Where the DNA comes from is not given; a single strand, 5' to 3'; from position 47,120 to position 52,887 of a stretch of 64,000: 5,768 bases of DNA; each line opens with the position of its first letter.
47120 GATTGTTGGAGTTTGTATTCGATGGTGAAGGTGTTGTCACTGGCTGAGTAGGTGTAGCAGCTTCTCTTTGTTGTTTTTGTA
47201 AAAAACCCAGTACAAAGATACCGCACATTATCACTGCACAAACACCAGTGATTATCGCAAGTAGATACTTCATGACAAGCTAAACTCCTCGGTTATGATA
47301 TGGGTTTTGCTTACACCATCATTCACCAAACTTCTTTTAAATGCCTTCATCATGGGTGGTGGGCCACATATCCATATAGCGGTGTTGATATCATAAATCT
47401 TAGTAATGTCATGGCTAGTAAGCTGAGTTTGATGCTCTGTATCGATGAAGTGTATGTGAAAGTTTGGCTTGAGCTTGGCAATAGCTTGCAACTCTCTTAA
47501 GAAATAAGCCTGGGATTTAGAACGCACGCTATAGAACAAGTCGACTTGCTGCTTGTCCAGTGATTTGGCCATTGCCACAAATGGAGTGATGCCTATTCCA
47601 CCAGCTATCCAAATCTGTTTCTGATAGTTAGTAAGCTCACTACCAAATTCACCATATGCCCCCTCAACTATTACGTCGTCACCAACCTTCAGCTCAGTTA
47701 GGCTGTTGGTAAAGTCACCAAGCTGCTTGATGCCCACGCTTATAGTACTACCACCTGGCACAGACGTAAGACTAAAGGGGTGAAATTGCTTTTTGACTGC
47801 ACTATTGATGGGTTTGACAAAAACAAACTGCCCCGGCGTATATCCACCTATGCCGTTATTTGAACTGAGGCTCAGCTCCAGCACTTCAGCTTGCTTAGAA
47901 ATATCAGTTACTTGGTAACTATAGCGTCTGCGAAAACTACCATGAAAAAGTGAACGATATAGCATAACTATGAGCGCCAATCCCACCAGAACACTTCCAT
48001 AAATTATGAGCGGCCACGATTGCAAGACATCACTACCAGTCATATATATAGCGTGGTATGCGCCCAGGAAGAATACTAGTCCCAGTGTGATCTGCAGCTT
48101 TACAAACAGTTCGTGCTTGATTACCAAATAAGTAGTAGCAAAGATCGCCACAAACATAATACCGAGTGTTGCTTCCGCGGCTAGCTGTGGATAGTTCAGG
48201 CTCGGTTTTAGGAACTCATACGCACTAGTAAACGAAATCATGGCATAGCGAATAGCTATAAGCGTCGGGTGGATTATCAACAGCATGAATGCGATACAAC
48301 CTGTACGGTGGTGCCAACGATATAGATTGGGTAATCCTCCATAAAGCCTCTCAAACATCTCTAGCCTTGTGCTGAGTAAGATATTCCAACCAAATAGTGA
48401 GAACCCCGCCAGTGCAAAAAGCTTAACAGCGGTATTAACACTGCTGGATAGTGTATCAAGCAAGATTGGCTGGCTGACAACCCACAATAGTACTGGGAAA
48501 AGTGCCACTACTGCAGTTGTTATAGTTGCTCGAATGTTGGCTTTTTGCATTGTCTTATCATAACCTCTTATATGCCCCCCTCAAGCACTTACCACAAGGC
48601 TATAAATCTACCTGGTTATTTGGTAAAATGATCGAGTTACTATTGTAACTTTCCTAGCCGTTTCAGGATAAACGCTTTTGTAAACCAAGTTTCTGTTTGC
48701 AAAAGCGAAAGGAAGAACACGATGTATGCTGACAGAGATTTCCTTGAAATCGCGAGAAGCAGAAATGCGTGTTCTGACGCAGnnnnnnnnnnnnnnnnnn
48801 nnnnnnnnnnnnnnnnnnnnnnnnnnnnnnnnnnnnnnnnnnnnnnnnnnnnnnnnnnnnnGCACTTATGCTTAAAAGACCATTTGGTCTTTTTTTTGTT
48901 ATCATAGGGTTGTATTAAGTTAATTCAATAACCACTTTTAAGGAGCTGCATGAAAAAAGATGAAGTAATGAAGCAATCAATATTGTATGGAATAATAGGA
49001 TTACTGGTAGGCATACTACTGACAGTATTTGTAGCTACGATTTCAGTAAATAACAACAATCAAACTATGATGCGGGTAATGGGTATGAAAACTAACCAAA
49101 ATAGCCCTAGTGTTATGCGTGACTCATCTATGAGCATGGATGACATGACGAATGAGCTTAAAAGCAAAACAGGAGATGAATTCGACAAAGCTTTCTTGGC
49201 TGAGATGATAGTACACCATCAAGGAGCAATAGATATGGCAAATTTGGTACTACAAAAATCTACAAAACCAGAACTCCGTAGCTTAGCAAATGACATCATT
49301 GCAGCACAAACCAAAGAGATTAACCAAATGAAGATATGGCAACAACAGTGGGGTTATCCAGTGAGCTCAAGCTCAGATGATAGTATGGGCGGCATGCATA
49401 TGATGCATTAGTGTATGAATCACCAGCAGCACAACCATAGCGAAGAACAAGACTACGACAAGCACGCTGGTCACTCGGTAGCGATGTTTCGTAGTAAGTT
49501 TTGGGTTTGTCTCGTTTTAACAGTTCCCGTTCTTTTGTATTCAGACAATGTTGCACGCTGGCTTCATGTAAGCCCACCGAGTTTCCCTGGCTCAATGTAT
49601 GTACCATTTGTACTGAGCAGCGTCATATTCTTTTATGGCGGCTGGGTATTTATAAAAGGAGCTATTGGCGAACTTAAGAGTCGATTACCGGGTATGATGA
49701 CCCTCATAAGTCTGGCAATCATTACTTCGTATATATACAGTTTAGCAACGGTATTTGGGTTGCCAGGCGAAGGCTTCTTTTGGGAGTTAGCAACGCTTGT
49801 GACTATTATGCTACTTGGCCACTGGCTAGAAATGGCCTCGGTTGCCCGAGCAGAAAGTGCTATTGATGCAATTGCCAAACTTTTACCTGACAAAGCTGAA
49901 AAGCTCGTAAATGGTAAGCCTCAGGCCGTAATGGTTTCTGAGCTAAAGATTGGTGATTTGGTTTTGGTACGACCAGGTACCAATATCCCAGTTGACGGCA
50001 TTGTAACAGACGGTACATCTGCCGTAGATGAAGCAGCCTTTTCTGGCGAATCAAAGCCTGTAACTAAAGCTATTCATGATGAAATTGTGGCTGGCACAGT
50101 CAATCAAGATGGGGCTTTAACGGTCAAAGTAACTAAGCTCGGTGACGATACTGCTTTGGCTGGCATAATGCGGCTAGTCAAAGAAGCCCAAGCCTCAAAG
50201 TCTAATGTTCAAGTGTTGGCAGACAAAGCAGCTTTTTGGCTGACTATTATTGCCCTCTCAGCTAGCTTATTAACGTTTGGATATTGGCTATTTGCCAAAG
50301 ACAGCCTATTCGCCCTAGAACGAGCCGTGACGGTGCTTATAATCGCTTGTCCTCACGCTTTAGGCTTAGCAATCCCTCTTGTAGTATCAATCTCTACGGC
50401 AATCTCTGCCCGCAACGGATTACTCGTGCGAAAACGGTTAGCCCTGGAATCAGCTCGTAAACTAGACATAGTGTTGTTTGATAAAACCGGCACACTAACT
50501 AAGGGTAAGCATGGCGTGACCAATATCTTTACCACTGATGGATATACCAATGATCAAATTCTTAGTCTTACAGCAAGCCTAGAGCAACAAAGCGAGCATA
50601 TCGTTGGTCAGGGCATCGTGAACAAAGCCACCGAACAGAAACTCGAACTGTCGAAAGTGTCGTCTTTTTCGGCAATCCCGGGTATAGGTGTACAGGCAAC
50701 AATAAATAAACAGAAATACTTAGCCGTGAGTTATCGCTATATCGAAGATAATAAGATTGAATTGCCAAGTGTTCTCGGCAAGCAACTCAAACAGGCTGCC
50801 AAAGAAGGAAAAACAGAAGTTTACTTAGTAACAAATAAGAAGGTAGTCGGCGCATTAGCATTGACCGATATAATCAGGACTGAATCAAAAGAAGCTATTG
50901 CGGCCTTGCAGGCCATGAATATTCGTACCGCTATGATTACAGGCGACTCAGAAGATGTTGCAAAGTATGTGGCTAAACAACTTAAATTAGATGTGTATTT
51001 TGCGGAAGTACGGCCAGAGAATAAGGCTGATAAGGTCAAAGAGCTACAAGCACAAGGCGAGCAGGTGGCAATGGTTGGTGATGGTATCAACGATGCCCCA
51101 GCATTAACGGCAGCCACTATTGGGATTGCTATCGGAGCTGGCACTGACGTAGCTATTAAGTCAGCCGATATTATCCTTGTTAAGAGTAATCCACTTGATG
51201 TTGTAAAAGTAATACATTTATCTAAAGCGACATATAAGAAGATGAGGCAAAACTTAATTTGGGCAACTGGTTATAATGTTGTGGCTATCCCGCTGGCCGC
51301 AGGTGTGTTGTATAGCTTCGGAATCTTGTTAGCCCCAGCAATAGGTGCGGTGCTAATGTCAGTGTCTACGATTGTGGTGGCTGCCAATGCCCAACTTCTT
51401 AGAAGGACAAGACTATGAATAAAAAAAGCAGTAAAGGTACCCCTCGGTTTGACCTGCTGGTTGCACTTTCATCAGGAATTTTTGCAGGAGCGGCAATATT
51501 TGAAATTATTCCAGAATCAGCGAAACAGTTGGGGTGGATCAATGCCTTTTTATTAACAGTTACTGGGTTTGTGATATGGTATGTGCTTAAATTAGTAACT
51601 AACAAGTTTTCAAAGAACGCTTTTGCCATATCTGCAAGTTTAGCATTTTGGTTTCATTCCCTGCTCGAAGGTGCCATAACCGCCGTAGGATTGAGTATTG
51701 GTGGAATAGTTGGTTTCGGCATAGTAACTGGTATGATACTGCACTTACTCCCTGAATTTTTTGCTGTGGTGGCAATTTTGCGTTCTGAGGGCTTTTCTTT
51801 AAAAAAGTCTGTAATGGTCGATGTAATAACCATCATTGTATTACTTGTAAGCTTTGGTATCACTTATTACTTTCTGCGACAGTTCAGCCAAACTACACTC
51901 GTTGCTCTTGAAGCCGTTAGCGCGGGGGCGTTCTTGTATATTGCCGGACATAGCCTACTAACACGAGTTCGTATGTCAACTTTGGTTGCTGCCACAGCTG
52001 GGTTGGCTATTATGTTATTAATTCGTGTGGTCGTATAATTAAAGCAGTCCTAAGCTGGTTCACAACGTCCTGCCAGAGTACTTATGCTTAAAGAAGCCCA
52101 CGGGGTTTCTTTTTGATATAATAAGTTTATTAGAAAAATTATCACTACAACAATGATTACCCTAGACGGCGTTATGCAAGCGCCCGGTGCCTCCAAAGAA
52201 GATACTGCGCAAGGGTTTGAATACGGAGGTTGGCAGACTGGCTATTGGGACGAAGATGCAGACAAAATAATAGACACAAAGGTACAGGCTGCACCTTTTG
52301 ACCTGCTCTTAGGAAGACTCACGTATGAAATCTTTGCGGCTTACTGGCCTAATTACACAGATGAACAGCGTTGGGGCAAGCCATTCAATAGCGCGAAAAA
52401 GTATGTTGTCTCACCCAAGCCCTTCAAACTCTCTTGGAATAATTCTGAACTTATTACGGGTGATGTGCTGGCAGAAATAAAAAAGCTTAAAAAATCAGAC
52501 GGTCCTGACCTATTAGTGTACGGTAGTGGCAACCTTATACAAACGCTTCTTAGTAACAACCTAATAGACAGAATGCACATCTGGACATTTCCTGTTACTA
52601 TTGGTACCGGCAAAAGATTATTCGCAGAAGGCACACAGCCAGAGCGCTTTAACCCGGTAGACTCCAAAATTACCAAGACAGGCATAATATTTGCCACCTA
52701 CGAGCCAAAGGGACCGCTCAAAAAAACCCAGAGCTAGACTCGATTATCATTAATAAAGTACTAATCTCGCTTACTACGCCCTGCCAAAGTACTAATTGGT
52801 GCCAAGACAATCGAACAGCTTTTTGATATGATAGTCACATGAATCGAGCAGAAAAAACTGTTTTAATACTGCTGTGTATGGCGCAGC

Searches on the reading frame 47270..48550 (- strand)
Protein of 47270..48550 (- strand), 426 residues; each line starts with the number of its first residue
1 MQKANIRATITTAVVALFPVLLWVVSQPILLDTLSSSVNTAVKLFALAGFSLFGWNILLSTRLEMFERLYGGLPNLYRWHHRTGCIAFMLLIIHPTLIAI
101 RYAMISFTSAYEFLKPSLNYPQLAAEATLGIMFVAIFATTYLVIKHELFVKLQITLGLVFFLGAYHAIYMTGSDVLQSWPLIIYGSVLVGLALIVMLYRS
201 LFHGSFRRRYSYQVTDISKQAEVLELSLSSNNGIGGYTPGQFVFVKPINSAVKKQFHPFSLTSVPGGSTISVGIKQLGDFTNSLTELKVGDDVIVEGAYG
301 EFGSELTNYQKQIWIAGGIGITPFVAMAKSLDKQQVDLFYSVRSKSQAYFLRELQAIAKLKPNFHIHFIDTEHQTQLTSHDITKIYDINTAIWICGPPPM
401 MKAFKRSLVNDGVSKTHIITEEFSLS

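Call 65: search_protein_families(library=pfam, proteins=[window:47270-48550:-], max_evalue=0.00001)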
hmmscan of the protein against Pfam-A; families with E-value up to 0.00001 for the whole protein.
window:47270-48550:- (426 aa): 4 families
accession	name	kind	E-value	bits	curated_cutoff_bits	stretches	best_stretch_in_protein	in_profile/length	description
PF08022.18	FAD_binding_8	-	3.3e-11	43.7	22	1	220-286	13-80/109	FAD-binding domain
PF00175.26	NAD_binding_1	-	1.5e-10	42.2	22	1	315-405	2-108/109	Oxidoreductase NAD-binding domain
PF00970.30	FAD_binding_6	-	3.6e-08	34.1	21.1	1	214-302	7-97/99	Oxidoreductase FAD-binding domain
PF01794.25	Ferric_reduct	-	4.1e-07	30.5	28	1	47-163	3-120/121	Ferric reductase like transmembrane component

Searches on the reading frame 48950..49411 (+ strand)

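Call 65: search_protein_families(library=pfam, proteins=[window:48950-49411:+], max_evalue=0.00001)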
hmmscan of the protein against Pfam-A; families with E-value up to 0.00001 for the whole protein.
window:48950-49411:+ (153 aa): 2 families
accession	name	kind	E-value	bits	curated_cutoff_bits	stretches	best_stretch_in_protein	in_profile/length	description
PF03713.19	DUF305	-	1.1e-37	129.8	27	2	42-128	64-148/151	Domain of unknown function (DUF305)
PF13628.12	DUF4142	-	3.6e-11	43.9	27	1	47-118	57-126/138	Domain of unknown function (DUF4142)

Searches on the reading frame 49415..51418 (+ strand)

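Call 65: search_protein_families(library=pfam, proteins=[window:49415-51418:+], max_evalue=0.00001)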
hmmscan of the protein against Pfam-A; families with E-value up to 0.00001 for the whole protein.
window:49415-51418:+ (667 aa): 3 families
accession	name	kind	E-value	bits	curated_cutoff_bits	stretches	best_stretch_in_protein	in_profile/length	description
PF00122.25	E1-E2_ATPase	-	8.5e-50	169.2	28.1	1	155-333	1-180/181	E1-E2 ATPase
PF00702.32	Hydrolase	-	2.5e-32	113.3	26.4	1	351-567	2-190/191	haloacid dehalogenase-like hydrolase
PF08282.18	Hydrolase_3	-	1.2e-07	32.2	20.9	0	542-593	197-248/255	haloacid dehalogenase-like hydrolase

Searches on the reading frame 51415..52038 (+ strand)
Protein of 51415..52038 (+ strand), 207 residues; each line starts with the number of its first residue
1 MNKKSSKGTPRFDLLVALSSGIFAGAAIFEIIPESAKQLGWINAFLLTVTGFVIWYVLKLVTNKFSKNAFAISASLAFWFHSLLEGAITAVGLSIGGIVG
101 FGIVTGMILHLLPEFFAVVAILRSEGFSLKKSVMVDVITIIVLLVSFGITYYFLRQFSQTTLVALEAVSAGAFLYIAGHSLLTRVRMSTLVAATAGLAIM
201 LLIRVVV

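Call 66: search_protein_families(library=pfam, proteins=[window:51415-52038:+], max_evalue=0.00001)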
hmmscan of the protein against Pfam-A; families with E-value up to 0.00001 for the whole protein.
window:51415-52038:+ (207 aa): 1 family
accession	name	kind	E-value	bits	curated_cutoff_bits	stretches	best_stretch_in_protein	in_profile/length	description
PF02535.28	Zip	-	2.6e-11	43.7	35.1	1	69-203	176-322/323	ZIP Zinc transporter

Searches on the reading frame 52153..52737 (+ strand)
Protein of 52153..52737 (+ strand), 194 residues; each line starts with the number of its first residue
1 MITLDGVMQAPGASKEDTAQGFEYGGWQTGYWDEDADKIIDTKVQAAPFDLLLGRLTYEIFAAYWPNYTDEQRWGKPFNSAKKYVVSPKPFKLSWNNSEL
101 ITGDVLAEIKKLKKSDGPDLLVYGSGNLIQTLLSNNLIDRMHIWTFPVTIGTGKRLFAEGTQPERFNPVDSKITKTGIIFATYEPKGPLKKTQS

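Call 66: search_protein_families(library=pfam, proteins=[window:52153-52737:+], max_evalue=0.00001)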
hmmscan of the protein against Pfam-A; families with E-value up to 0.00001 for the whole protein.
window:52153-52737:+ (194 aa): 1 family
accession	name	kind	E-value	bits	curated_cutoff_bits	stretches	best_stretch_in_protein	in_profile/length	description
PF01872.23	RibD_C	-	1.9e-16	60.9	24.1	1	2-178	9-195/197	RibD C-terminal domain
